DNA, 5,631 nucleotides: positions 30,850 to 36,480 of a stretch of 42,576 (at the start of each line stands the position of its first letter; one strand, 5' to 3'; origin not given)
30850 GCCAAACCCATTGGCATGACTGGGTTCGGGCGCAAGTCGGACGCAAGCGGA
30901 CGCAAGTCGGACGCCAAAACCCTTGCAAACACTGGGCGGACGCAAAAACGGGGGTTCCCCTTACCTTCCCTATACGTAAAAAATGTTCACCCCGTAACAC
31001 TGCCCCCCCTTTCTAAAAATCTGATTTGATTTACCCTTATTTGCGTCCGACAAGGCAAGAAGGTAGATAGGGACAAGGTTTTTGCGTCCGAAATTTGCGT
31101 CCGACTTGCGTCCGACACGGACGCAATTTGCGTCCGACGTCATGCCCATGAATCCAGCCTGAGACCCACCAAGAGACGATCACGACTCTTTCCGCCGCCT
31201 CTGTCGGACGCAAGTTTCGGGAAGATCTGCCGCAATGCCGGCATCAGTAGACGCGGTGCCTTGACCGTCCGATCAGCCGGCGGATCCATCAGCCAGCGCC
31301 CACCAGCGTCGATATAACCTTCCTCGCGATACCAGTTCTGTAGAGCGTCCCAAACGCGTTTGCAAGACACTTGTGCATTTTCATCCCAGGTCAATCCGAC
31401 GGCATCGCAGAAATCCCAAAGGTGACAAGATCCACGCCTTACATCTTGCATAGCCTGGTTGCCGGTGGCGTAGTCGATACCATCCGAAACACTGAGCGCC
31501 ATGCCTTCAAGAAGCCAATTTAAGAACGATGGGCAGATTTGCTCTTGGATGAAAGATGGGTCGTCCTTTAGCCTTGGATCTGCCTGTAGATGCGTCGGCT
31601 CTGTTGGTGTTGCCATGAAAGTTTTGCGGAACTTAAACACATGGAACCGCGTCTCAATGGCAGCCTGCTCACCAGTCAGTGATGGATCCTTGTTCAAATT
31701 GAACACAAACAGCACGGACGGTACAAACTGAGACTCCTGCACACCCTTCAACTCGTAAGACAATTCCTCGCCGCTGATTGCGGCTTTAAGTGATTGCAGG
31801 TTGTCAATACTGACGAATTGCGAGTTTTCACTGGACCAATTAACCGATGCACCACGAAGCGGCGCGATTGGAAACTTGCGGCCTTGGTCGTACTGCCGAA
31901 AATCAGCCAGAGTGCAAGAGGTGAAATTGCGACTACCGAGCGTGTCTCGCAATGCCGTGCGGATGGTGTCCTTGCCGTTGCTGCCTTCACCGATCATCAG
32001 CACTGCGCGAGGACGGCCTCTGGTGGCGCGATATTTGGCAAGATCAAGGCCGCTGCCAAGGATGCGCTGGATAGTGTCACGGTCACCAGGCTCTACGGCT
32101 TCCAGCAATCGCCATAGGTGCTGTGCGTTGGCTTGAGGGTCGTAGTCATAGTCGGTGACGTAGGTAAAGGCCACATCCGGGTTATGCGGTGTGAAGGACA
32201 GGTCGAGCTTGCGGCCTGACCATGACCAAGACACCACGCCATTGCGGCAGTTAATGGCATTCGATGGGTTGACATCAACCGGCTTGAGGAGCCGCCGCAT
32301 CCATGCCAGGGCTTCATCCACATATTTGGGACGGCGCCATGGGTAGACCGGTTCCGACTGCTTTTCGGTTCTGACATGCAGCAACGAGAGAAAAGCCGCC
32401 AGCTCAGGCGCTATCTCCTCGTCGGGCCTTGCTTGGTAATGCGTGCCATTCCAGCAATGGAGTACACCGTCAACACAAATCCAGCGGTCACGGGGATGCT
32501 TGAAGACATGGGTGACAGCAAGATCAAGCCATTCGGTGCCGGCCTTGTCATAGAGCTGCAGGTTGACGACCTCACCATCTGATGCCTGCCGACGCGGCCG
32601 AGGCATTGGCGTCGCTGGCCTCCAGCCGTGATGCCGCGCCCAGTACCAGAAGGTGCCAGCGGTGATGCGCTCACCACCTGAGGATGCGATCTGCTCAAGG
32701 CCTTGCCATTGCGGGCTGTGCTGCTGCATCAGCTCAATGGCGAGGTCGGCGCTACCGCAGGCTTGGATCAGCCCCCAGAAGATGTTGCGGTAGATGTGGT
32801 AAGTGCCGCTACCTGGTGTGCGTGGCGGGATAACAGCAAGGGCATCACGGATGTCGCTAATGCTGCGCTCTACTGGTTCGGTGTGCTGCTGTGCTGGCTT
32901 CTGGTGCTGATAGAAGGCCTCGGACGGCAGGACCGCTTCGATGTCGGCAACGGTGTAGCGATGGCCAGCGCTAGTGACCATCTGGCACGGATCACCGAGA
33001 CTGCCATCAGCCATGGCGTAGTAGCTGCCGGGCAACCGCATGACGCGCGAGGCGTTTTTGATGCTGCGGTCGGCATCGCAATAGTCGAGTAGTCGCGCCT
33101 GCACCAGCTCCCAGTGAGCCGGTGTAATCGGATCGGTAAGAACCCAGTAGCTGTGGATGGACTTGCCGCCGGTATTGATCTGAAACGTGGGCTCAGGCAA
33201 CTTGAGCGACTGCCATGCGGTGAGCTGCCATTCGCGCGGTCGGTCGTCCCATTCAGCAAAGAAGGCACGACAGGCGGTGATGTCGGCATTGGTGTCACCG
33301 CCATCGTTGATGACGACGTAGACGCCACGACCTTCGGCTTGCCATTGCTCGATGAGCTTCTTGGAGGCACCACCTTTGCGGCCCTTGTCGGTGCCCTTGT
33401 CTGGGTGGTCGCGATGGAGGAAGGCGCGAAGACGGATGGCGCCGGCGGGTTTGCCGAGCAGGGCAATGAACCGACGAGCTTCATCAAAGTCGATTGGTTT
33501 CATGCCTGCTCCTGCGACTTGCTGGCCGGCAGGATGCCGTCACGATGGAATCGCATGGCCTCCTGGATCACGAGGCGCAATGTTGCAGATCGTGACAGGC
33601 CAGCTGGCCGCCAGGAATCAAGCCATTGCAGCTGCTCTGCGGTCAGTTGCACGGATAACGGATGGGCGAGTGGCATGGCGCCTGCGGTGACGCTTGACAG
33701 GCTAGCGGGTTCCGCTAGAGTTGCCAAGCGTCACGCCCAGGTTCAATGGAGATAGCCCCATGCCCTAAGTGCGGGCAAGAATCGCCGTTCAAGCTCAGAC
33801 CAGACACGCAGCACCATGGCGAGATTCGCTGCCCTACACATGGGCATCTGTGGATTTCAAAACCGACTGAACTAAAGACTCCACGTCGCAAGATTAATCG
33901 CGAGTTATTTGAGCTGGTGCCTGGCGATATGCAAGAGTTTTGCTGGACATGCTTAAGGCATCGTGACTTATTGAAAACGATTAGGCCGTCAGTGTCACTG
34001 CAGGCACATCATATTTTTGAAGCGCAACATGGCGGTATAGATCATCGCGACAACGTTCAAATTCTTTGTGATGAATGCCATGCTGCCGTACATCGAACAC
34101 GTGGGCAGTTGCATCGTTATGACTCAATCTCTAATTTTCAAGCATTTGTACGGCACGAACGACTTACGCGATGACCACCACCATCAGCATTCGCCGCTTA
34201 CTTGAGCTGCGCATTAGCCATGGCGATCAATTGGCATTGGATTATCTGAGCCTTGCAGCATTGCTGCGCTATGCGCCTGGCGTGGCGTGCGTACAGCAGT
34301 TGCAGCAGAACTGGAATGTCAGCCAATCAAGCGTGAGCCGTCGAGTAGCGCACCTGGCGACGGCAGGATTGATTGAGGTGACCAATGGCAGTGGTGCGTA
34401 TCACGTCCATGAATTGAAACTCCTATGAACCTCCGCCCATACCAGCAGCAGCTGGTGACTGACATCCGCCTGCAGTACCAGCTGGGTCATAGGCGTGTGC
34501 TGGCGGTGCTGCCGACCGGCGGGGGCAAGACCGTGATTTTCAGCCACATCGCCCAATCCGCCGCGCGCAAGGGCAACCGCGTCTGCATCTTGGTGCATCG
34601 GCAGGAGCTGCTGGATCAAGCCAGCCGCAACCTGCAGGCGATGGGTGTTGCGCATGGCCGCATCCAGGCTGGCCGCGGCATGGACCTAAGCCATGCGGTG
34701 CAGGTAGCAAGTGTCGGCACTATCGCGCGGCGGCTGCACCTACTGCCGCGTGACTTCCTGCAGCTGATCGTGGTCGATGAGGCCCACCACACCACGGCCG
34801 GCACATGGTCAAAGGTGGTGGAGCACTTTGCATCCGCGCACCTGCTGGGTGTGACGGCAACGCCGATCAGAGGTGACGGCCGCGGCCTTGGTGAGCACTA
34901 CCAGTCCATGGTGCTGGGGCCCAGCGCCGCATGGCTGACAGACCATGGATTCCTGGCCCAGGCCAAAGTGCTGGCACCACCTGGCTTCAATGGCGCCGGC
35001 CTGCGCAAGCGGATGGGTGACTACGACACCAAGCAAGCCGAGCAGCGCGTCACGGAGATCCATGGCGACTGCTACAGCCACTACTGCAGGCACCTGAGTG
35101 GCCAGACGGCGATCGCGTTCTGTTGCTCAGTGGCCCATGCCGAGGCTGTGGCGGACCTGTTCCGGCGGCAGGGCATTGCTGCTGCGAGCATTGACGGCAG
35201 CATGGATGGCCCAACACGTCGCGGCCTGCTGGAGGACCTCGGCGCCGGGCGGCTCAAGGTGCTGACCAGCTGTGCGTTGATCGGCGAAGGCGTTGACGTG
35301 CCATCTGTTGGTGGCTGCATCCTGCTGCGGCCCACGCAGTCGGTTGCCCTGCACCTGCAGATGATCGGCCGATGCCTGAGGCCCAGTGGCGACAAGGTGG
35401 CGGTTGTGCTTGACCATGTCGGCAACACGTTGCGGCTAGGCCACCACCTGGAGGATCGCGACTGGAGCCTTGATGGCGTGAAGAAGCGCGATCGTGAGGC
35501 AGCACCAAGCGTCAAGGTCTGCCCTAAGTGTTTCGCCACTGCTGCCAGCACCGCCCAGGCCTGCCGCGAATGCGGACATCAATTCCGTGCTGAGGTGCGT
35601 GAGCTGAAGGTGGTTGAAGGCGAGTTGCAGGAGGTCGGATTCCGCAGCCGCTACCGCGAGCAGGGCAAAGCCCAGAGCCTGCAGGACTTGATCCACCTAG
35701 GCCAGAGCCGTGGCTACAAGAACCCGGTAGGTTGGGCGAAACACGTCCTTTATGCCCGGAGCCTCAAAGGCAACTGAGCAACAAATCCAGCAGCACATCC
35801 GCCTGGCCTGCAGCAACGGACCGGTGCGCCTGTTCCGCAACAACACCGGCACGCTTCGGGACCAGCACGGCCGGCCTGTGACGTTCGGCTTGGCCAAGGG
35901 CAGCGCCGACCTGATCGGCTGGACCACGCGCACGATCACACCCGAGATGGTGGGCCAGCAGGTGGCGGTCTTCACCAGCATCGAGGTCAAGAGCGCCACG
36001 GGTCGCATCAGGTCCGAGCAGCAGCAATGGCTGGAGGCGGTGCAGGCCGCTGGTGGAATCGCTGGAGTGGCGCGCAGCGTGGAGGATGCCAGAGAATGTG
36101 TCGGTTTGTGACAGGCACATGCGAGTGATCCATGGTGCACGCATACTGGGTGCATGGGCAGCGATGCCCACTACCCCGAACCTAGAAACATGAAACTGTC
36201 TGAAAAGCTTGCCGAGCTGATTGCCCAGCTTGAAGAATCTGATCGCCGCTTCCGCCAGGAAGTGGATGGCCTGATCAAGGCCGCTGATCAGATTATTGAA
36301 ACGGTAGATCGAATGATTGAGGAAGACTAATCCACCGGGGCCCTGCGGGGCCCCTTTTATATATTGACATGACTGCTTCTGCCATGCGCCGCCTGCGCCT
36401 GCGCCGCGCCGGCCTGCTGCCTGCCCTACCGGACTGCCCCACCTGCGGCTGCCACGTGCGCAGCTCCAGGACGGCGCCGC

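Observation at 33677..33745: Compact symmetric switch: face-to-face divergent promoters sharing one palindromic operator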

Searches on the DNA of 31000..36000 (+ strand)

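Call 4: search_dna_similar(query=window:31000-36000:+, collection=phages, mode=near, max_rows=30)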
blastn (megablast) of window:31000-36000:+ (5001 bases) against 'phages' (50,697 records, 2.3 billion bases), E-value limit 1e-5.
No match.

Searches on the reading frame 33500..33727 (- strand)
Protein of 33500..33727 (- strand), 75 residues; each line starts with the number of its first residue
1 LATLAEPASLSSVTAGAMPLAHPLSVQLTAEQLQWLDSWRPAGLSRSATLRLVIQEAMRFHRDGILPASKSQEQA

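Call 6: search_protein_families(library=pfam, proteins=[window:33500-33727:-], max_evalue=0.01)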
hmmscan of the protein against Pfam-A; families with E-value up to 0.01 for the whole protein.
window:33500-33727:- (75 aa): 0 families

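Call 7: search_protein_families(library=phrogs, proteins=[window:33500-33727:-], max_evalue=0.01)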
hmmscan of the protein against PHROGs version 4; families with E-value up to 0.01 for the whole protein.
window:33500-33727:- (75 aa): 0 families

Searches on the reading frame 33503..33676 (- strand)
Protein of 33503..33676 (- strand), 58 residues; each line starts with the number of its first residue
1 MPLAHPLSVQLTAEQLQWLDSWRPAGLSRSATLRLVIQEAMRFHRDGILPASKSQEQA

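Call 26: search_solved_structures(query=A1, max_evalue=10, show_alignments=3)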
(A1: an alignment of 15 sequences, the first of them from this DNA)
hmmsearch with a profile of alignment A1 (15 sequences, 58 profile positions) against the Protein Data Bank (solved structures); distinct sequences matched with E-value up to 10: 6.
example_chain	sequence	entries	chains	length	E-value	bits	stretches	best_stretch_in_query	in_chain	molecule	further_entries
2kp7_A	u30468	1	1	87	0.00054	22.6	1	5-52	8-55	Crossover junction endonuclease MUS81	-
2kke_A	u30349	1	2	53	0.031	17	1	5-36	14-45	Uncharacterized protein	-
9lig_A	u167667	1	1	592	0.18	14.6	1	5-43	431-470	Succinate dehydrogenase [ubiquinone] flavoprotein subunit, mitochondrial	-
9kps_A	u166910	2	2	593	0.18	14.6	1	5-43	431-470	Succinate dehydrogenase [ubiquinone] flavoprotein subunit, mitochondrial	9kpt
9kq3_A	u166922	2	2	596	0.18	14.6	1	5-43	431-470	Succinate dehydrogenase [ubiquinone] flavoprotein subunit, mitochondrial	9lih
9qdl_A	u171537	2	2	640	0.19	14.5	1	5-43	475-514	Succinate dehydrogenase [ubiquinone] flavoprotein subunit, mitochondrial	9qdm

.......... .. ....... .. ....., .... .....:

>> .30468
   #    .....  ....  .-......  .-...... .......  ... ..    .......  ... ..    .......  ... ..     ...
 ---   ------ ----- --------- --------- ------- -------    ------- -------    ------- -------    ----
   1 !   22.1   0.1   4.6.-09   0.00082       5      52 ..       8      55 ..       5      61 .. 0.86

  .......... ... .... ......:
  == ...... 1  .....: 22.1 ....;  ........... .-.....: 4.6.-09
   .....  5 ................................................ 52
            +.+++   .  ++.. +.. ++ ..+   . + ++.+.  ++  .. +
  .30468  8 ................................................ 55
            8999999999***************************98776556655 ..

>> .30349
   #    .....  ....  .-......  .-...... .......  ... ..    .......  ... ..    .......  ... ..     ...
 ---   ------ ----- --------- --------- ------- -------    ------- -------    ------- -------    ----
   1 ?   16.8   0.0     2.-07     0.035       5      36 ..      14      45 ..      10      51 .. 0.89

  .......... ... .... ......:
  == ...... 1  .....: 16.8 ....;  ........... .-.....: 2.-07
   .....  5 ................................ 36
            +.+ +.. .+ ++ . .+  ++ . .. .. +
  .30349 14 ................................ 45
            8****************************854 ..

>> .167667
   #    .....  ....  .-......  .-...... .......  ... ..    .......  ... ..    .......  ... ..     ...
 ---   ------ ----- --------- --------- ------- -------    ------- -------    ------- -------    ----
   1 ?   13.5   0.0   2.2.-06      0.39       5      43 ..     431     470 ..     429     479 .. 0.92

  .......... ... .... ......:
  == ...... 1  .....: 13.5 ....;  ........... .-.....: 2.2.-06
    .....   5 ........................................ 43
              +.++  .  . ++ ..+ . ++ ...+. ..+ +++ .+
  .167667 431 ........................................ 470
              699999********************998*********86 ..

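Call 27: search_protein_families(library=pfam, alignment_id=A1, max_evalue=10)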
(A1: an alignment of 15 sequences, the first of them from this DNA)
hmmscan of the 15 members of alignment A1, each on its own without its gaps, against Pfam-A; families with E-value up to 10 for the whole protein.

A. member 1, seq(58 aa): 0 families

B. families by the number of members that match (of 15 scanned): 4 families
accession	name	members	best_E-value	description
PF23301.1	EGF_PEAR1L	2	0.013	Platelet endothelial aggregation receptor 1-like, EGF domain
PF24429.1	CSLinker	1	0.056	CSLinker motif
PF09998.14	DUF2239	1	0.059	Uncharacterized protein conserved in bacteria (DUF2239)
PF00473.22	CRF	1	0.37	Corticotropin-releasing factor family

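Call 28: find_homologous_proteins(query=window:33503-33676:-, max_evalue=0.001)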
Query seq(58 aa) (58 aa): 37 proteins with E <= 0.001 among 38 candidates.
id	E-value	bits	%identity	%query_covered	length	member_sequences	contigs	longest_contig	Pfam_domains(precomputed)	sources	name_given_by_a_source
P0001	3.9e-30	119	100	100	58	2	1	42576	-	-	-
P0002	3.0e-26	107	90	100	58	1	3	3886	-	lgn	-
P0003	5.4e-26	106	88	100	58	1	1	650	-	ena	-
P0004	5.9e-19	84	81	91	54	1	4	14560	-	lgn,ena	-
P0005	6.0e-19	84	72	98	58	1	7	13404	-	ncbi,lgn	-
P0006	6.6e-19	84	78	100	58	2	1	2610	-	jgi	jgi:hypothetical protein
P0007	1.7e-18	83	79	91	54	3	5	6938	-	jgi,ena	jgi:hypothetical protein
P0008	2.4e-18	82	81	90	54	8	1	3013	-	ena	-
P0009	3.1e-18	82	79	91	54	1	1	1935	-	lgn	-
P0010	4.3e-18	81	79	91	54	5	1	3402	-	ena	-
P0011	8.9e-18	80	73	95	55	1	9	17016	-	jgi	jgi:hypothetical protein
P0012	1.2e-17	80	79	91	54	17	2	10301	-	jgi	-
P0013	1.5e-17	80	75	91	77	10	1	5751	-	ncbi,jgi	jgi:hypothetical protein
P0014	2.0e-17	79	72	93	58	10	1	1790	-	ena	-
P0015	2.4e-17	79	72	93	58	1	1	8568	-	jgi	jgi:hypothetical protein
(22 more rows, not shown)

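Call 31: find_encoding_contigs(protein=P0005, flank=6000, max_places=4)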
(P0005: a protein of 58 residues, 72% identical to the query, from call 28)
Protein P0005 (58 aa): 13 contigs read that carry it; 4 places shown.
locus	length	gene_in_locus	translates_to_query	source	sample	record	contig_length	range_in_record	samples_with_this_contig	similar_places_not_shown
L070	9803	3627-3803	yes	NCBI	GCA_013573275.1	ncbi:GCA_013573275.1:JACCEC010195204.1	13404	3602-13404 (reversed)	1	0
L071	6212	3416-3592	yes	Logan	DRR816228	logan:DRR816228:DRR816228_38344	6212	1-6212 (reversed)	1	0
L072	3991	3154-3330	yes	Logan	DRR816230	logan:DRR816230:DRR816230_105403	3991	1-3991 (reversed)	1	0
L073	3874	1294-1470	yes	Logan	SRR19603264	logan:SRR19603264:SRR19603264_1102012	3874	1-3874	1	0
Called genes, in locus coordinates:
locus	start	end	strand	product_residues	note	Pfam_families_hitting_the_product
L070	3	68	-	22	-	?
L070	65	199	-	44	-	-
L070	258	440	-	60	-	-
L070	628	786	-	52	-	-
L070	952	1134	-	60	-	-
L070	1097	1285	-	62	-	-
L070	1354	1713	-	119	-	PF08774:VRR_NUC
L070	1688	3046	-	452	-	PF00270:DEAD, PF04851:ResIII, PF18766:SWI2_SNF2 (faint), PF00271:Helicase_C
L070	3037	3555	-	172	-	PF01844:HNH, PF14279:HNH_5, PF13395:HNH_4 (faint)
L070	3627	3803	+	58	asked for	-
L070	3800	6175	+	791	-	PF08706:D5_N, PF19263:DUF5906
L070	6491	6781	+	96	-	-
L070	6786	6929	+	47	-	-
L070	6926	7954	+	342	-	PF00712:DNA_pol3_beta, PF02767:DNA_pol3_beta_2 (faint), PF02768:DNA_pol3_beta_3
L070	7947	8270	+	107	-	-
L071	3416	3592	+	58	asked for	-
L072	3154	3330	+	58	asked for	-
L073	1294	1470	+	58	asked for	-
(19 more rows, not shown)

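Call 34: predict_structure(alignment_id=A2)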
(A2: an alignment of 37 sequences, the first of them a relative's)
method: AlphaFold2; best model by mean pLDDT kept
length: 58 residues; sequences in the alignment: 37
mean_pLDDT: 81.8   pTM: 0.58
mean pLDDT of the five models: 81.8, 81.6, 80.6, 79.4, 77.6
residues with pLDDT >= 90: 33; 70-90: 10; 50-70: 12; < 50: 3
segments of 3 or more residues with pLDDT < 50: 56-58
pLDDT, mean of each block of 10 residues (from residue 1): 63 94 91 93 89 55
secondary structure, 60 per line:
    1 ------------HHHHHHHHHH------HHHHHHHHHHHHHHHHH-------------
elements in order: H13-22 H29-45

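Call 38: fold_search(model_id=the predicted structure, library=pdb)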
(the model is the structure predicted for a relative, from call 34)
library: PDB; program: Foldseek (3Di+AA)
matches with E <= 10: 16; with E <= 0.001: 0
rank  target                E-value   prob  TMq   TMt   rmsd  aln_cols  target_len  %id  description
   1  2kke_MODEL_1_A        1.5e+00  0.28  0.44  0.47   2.9        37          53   32  Solution NMR Structure of a dimeric protein of unknown function from Methanobacterium thermoautotrophicum, Nor (released 2009-07-14)
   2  8y9m_A                3.1e+00  0.08  0.31  0.03   7.5        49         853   14  Cas12h1(D465A)-crRNA-dsDNA ternary complex (released 2025-02-12)
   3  2hi3_MODEL_1_A        4.2e+00  0.09  0.38  0.32  10.3        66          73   18  Solution structure of the homeodomain-only protein HOP (released 2007-01-02)
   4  1xrx_A                5.3e+00  0.28  0.47  0.72   1.7        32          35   22  Crystal structure of a DNA-binding protein (released 2005-05-10)
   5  8ro0_A                6.1e+00  0.02  0.24  0.01  11.4        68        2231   15  Structure of the C. elegans Intron Lariat Spliceosome primed for disassembly (ILS') (released 2024-08-07)
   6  1uyr_B                7.1e+00  0.05  0.32  0.04   7.8        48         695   21  Acetyl-CoA Carboxylase Carboxyltransferase Domain in complex with inhibitor Diclofop (released 2004-03-29)
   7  9h9p_C                7.1e+00  0.03  0.29  0.32   8.3        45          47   18  Spokes 12 and 13 of the human gamma-tubulin ring complex in complex with CDK5RAP2 and docked MZT2/GCP2-NHD module (released 2025-01-15)
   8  6n7m_B                7.1e+00  0.03  0.28  0.27   5.5        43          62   16  1.78 Angstrom Resolution Crystal Structure of Hypothetical Protein CD630_05490 from Clostridioides difficile 630. (released 2018-12-12)
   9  3h0s_C                7.7e+00  0.03  0.29  0.04   6.8        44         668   20  Crystal structure of the carboxyltransferase domain of acetyl-coenzyme A carboxylase in complex with compound 7 (released 2010-04-07)
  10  7vp5_F                8.3e+00  0.12  0.51  0.42   2.2        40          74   18  Structure of a transcription factor and DNA complex (released 2022-10-19)
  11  5z2v_A                8.3e+00  0.08  0.39  0.15   4.2        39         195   18  Crystal structure of RecR from Pseudomonas aeruginosa PAO1 (released 2019-01-02)
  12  8y9l_A                8.3e+00  0.03  0.28  0.04   7.2        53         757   13  Cas12h1-crRNA binary complex (released 2025-02-12)
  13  1uys_C                8.3e+00  0.02  0.29  0.05   7.4        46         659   20  Acetyl-CoA carboxylase carboxyltransferase domain in complex with inhibitor haloxyfop (released 2004-03-29)
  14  7vp4_B                8.9e+00  0.13  0.49  0.45   1.7        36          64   19  Structure of a transcription factor and DNA complex (released 2022-10-19)
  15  2i5u                  8.9e+00  0.12  0.47  0.37   3.3        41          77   12  Crystal structure of DnaD domain protein from Enterococcus faecalis. Structural genomics target APC85179 (released 2006-11-07)
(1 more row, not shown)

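Call 62: search_protein_families(library=phrogs, alignment_id=A1, max_evalue=1)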
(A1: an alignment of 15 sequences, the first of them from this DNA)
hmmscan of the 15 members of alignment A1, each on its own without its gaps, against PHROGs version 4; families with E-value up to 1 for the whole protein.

A. member 1, seq(58 aa): 0 families

B. families by the number of members that match (of 15 scanned): 6 families
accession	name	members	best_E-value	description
phrog_4738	-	9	5.1e-06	transcriptional repressor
phrog_2165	-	2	0.052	DNA helicase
phrog_13578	-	1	0.081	dihydrofolate reductase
phrog_26002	-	1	0.088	-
phrog_5614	-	1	0.24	-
phrog_12301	-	1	0.35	transcriptional regulator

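Call 63: search_solved_structures(query=A2, max_evalue=10, show_alignments=0)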
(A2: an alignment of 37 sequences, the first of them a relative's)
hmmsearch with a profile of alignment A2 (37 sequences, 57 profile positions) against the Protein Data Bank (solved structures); distinct sequences matched with E-value up to 10: 8.
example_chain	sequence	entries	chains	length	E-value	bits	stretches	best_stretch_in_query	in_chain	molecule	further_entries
2kp7_A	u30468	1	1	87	0.2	14.5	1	5-43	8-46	Crossover junction endonuclease MUS81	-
8imh_A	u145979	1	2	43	0.31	13.9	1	7-33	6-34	Antitoxin MazE9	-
2kke_A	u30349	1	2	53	0.47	13.3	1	5-37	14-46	Uncharacterized protein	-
9lig_A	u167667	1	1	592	1.2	12.1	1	5-42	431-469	Succinate dehydrogenase [ubiquinone] flavoprotein subunit, mitochondrial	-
9kps_A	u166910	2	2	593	1.2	12.1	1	5-42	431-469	Succinate dehydrogenase [ubiquinone] flavoprotein subunit, mitochondrial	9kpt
9kq3_A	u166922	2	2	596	1.2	12.1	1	5-42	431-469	Succinate dehydrogenase [ubiquinone] flavoprotein subunit, mitochondrial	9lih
9qdl_A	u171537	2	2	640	1.2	12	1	5-42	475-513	Succinate dehydrogenase [ubiquinone] flavoprotein subunit, mitochondrial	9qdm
6kyt_P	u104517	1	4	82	1.5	11.7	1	7-33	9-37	Antitoxin MazE9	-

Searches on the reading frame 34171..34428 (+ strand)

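Call 6: search_protein_families(library=pfam, proteins=[window:34171-34428:+], max_evalue=0.01)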
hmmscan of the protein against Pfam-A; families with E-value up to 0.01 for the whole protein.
window:34171-34428:+ (85 aa): 8 families
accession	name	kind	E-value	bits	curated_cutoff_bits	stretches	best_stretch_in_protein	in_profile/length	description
PF12802.13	MarR_2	-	1.5e-05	25.5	27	1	28-71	11-53/61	MarR family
PF00392.27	GntR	-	0.0005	20.1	27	1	34-77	18-63/64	Bacterial regulatory proteins, gntR family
PF13463.12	HTH_27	-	0.0022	18.7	22.2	1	42-73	22-52/68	Winged helix DNA-binding domain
PF01047.28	MarR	-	0.0022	18.3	24.6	1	41-71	20-50/59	MarR family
PF01325.25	Fe_dep_repress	-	0.0028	18.2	26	1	37-75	21-59/60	Iron dependent repressor, N-terminal DNA binding domain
PF02082.26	Rrf2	-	0.0057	17.2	30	1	35-76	20-62/132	Iron-dependent Transcriptional regulator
PF25213.1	HVO_A0261_N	-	0.0066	16.7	35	1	42-78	28-62/86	HVO_A0261 N-terminal domain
PF01978.25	TrmB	-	0.0092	16.3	25.6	0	29-74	15-58/68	Sugar-specific transcriptional regulator TrmB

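Call 7: search_protein_families(library=phrogs, proteins=[window:34171-34428:+], max_evalue=0.01)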
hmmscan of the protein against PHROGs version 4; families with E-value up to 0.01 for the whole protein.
window:34171-34428:+ (85 aa): 1 family
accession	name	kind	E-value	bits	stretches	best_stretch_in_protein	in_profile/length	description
phrog_2440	-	transcription regulation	7.4e-06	26.9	1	31-78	36-86/126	transcriptional regulator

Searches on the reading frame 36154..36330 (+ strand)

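Call 6: search_protein_families(library=pfam, proteins=[window:36154-36330:+], max_evalue=0.01)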
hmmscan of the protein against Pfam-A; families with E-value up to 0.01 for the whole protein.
window:36154-36330:+ (58 aa): 0 families

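Call 7: search_protein_families(library=phrogs, proteins=[window:36154-36330:+], max_evalue=0.01)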
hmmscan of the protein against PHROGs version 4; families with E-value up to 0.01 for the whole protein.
window:36154-36330:+ (58 aa): 2 families
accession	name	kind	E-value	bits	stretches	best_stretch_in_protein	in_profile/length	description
phrog_7303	-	unknown function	0.0075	17.3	1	17-54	11-48/80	-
phrog_12223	-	unknown function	0.0098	17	0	17-33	13-29/43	-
